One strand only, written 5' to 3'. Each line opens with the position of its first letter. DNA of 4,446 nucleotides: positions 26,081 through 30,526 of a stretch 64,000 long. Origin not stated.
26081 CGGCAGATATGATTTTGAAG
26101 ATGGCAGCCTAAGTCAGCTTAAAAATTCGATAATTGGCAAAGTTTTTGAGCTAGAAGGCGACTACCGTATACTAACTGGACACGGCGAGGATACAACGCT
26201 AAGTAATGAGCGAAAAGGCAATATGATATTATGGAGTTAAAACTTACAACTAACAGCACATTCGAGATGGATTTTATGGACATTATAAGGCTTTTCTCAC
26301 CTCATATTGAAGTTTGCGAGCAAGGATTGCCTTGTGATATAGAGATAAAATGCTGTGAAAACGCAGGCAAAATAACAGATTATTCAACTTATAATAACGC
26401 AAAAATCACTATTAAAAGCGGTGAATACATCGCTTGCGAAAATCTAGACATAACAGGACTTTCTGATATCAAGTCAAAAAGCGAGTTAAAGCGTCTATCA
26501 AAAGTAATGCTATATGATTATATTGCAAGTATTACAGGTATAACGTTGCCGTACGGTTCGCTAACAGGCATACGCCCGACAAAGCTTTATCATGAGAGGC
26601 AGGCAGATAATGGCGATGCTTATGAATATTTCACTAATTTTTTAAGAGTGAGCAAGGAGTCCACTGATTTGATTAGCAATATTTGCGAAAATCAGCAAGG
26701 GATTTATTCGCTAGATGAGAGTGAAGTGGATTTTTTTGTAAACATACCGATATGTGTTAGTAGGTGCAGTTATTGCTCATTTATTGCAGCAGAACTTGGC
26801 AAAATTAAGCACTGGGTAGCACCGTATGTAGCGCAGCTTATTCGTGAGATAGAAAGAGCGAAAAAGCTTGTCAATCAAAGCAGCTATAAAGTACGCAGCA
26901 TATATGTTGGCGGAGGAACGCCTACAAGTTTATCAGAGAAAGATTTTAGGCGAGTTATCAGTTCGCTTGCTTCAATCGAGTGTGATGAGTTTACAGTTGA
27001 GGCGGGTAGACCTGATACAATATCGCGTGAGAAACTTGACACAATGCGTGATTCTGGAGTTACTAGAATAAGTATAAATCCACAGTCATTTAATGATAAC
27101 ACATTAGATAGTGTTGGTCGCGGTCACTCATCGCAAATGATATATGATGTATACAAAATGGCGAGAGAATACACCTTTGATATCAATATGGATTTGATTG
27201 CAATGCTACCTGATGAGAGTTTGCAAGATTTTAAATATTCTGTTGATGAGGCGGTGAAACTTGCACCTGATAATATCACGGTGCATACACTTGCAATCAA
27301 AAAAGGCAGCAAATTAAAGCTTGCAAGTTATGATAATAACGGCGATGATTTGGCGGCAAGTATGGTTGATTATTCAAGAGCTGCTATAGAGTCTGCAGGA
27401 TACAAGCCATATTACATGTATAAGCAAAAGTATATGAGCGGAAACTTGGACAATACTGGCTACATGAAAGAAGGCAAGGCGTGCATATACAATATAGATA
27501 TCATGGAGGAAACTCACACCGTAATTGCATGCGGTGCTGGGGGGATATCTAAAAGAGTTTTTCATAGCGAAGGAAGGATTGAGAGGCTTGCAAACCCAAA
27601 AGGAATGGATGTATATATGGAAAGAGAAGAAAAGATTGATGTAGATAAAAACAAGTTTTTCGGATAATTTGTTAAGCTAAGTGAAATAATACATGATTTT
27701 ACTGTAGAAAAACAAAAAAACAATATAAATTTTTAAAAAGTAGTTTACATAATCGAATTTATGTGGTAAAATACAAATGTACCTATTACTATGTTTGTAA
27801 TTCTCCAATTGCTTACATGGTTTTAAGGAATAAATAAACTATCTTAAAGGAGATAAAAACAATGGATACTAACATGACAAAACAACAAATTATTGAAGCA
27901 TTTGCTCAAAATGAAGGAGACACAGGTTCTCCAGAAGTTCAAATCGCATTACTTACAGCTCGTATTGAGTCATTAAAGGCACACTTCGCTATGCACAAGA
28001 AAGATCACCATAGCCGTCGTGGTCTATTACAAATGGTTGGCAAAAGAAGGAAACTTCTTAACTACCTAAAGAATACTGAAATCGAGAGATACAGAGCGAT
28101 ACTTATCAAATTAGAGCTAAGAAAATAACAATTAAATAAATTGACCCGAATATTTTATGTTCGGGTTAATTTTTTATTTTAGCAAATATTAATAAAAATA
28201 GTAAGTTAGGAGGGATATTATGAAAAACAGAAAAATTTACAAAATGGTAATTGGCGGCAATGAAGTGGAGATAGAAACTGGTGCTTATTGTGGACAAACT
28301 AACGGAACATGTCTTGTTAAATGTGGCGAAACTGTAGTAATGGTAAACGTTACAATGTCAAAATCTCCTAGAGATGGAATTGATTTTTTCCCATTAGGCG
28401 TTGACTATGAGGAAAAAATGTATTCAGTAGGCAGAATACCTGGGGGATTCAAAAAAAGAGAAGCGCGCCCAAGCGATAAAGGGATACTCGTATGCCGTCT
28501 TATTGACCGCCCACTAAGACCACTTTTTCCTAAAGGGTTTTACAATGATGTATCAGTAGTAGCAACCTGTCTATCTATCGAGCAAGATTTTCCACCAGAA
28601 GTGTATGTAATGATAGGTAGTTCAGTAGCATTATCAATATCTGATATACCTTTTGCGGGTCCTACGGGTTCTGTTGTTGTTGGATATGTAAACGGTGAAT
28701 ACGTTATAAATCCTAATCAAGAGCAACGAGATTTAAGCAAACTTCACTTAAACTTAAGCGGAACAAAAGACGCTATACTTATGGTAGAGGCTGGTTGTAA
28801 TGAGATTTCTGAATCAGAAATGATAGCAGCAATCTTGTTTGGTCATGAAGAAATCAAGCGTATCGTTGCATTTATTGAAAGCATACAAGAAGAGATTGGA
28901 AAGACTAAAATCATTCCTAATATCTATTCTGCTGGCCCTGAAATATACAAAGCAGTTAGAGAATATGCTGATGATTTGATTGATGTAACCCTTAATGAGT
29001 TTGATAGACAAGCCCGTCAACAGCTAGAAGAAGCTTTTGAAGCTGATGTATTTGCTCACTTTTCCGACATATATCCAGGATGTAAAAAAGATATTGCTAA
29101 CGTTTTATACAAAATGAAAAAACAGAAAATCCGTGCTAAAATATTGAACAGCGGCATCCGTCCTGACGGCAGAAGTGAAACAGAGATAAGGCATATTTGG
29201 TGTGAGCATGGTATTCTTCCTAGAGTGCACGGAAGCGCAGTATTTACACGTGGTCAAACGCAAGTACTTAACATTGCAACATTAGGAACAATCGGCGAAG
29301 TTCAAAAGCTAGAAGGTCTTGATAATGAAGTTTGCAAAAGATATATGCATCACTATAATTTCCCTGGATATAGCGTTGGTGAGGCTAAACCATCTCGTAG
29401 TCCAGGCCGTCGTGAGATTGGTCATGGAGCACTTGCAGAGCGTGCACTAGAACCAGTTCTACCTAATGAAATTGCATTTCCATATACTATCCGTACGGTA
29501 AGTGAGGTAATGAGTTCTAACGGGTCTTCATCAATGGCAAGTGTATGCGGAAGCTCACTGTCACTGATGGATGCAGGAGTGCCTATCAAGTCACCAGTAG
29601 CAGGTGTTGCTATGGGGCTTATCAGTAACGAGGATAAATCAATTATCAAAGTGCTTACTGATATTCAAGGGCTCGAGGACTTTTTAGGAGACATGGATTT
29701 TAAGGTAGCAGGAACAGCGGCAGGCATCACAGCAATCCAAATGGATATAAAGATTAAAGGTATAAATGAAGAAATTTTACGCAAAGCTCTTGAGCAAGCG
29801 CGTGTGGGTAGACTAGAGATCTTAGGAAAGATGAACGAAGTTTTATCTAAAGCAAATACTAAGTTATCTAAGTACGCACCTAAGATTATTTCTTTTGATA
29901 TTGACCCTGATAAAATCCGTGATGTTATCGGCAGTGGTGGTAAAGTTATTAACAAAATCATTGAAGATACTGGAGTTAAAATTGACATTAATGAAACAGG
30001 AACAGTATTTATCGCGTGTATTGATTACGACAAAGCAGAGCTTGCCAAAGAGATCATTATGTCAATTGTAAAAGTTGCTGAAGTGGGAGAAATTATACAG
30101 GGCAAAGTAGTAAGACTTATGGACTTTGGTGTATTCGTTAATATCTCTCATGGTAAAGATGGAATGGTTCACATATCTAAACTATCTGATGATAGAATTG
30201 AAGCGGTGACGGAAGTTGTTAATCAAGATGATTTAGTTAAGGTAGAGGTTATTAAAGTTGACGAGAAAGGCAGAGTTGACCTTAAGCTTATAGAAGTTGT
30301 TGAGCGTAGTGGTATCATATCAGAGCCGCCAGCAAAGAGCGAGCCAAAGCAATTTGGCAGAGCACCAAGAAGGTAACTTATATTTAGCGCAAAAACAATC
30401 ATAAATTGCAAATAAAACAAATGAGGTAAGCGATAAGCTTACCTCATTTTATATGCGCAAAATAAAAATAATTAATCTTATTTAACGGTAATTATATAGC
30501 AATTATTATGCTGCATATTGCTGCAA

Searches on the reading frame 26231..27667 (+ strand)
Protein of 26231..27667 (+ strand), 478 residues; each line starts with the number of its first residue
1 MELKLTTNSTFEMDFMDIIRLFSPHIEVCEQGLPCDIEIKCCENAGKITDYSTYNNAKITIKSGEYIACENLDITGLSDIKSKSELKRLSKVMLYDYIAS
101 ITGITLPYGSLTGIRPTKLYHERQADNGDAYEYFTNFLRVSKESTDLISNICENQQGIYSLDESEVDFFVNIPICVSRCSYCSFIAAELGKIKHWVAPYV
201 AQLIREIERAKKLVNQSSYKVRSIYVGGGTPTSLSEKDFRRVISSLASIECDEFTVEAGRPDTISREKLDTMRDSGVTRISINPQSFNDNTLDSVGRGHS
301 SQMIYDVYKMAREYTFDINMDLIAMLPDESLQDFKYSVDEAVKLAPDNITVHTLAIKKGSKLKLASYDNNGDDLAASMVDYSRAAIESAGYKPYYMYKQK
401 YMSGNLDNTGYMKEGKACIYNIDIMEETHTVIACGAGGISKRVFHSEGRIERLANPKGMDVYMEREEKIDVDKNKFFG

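Call 33: search_protein_families(library=pfam, max_evalue=0.00001, proteins=[window:26231-27667:+])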
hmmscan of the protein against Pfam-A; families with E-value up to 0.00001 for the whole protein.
window:26231-27667:+ (478 aa): 1 family
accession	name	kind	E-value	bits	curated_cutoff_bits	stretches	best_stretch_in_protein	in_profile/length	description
PF04055.27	Radical_SAM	-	3.7e-22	79.7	29.5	1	173-339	5-164/166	Radical SAM superfamily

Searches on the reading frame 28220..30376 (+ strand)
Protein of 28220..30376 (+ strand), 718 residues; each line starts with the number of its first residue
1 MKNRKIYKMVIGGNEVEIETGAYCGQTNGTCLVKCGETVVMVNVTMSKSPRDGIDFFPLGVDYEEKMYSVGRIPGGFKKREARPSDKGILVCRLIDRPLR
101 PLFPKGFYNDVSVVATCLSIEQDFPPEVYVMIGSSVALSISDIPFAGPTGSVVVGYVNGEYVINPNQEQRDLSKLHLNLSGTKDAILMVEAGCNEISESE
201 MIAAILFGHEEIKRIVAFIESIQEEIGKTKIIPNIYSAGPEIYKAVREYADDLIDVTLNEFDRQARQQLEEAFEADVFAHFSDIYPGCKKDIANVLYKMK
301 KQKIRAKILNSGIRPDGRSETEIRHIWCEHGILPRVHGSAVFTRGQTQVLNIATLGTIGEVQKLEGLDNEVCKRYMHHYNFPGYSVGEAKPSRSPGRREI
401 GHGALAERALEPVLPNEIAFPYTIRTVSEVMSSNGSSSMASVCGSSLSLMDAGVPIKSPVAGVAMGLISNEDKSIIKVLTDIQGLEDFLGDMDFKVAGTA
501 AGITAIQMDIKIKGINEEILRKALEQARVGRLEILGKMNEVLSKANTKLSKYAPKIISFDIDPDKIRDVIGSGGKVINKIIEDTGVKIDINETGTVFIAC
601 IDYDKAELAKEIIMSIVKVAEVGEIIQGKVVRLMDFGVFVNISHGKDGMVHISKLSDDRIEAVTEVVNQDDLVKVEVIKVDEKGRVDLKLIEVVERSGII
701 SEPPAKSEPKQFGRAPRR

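Call 33: search_protein_families(library=pfam, max_evalue=0.00001, proteins=[window:28220-30376:+])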
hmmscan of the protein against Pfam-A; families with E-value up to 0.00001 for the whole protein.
window:28220-30376:+ (718 aa): 5 families
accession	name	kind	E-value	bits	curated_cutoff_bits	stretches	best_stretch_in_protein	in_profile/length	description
PF01138.27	RNase_PH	-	1.1e-54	184.7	25.5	2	15-144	4-130/130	3' exoribonuclease family, domain 1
PF03725.20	RNase_PH_C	-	4.4e-18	65.4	20.8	1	148-210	2-66/67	3' exoribonuclease family, domain 2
PF00575.29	S1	-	5e-15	56.1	22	1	621-688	3-71/74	S1 RNA binding domain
PF00013.35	KH_1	-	7.1e-10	38.9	21.5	1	557-614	2-65/66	KH domain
PF03726.19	PNPase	-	8.8e-09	36.2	24.6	1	241-319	1-81/81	Polyribonucleotide nucleotidyltransferase, RNA binding domain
